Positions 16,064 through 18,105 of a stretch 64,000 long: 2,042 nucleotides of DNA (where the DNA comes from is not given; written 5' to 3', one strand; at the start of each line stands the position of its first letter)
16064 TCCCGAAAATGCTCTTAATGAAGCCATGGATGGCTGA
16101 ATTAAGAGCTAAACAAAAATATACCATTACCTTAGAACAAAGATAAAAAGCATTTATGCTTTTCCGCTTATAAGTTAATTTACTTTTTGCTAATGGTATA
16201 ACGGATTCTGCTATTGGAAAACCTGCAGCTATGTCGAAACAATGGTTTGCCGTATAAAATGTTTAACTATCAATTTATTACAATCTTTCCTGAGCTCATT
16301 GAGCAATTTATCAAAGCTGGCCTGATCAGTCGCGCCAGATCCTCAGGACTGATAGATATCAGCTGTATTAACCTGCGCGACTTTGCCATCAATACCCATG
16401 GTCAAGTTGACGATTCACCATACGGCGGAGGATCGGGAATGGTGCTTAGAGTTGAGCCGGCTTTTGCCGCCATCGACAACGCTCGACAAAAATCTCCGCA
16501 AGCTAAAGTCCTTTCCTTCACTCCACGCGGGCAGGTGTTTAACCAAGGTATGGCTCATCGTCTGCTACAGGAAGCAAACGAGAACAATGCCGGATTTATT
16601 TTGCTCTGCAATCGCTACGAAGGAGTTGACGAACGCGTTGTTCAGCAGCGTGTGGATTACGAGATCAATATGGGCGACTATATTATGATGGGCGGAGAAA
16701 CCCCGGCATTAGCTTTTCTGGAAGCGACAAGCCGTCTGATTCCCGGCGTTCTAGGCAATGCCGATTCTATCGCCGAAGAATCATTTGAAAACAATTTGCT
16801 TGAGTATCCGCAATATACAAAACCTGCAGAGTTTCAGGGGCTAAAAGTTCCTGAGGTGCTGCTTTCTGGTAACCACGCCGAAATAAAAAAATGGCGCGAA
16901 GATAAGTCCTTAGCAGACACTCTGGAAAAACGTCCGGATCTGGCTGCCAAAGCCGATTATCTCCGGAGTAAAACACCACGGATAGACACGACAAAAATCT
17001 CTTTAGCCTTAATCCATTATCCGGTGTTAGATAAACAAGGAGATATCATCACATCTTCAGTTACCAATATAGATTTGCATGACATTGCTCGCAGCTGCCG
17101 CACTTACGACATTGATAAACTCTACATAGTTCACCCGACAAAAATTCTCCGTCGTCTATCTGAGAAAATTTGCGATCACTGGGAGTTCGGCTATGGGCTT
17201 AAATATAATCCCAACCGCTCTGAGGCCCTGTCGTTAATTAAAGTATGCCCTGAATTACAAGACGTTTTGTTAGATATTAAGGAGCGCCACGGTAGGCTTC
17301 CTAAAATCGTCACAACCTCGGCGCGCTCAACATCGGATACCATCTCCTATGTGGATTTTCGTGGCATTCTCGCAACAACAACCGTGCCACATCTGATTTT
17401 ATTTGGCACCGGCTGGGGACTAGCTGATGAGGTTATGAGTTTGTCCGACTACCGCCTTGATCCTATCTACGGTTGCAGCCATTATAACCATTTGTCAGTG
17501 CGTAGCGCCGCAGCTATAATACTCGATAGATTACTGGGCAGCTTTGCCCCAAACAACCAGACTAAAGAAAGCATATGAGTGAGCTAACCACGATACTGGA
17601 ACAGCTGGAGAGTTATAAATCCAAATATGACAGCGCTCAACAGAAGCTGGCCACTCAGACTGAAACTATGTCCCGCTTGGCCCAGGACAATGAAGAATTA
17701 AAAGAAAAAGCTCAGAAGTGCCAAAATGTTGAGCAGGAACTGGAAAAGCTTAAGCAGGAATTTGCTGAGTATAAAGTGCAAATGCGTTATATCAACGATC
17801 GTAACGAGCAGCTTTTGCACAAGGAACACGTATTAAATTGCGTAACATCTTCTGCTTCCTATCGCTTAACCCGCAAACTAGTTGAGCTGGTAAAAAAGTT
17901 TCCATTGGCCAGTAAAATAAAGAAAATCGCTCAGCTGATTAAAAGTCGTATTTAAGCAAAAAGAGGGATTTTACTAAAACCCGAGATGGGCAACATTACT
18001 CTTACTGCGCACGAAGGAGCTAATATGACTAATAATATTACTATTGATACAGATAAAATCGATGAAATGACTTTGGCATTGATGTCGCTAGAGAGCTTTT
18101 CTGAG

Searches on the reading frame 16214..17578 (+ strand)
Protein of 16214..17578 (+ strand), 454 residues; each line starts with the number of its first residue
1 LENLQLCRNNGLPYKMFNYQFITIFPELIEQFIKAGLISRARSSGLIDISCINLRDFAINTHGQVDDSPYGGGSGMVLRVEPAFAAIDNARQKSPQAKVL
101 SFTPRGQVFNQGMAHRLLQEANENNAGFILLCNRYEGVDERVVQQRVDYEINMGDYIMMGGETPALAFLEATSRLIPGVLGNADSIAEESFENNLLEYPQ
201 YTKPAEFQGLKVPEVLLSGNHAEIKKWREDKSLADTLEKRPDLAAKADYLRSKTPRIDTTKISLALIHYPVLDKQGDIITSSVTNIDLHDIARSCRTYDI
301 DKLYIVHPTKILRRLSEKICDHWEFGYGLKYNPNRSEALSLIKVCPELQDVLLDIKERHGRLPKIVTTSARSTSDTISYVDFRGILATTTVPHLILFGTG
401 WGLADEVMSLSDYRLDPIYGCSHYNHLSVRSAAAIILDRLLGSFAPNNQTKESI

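Call 8: search_protein_families(library=pfam, proteins=[window:16214-17578:+], max_evalue=0.001)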
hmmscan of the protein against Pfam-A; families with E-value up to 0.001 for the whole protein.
window:16214-17578:+ (454 aa): 2 families
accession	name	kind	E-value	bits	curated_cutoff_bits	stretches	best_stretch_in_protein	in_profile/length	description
PF09936.14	Methyltrn_RNA_4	-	9.3e-73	244.4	22.6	1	262-442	2-182/182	SAM-dependent RNA methyltransferase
PF01746.26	tRNA_m1G_MT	-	4.3e-52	177.1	27.3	1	39-241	2-195/195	tRNA (Guanine-1)-methyltransferase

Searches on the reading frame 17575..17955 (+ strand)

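Call 100: search_protein_families(library=pfam, proteins=[window:17575-17955:+], max_evalue=0.01)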
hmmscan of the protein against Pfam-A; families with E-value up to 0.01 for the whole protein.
window:17575-17955:+ (126 aa): 6 families
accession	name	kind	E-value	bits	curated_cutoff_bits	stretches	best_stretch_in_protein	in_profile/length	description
PF14362.11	DUF4407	-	0.0024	17.7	31.3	1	12-95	180-257/297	Domain of unknown function (DUF4407)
PF10157.14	BORCS6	-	0.0049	17.4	35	1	2-61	38-95/101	BLOC-1-related complex sub-unit 6 C-terminal helix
PF06008.19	Laminin_I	-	0.0058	16.8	34.6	0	7-89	24-110/259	Laminin Domain I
PF13851.11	GAS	-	0.0071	16.2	32.3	1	8-83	25-100/200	Growth-arrest specific micro-tubule binding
PF05557.18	MAD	-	0.008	15.1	30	1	6-89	108-191/661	Mitotic checkpoint protein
PF15444.11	TMEM247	-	0.0087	16.6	27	1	19-95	69-143/206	Transmembrane protein 247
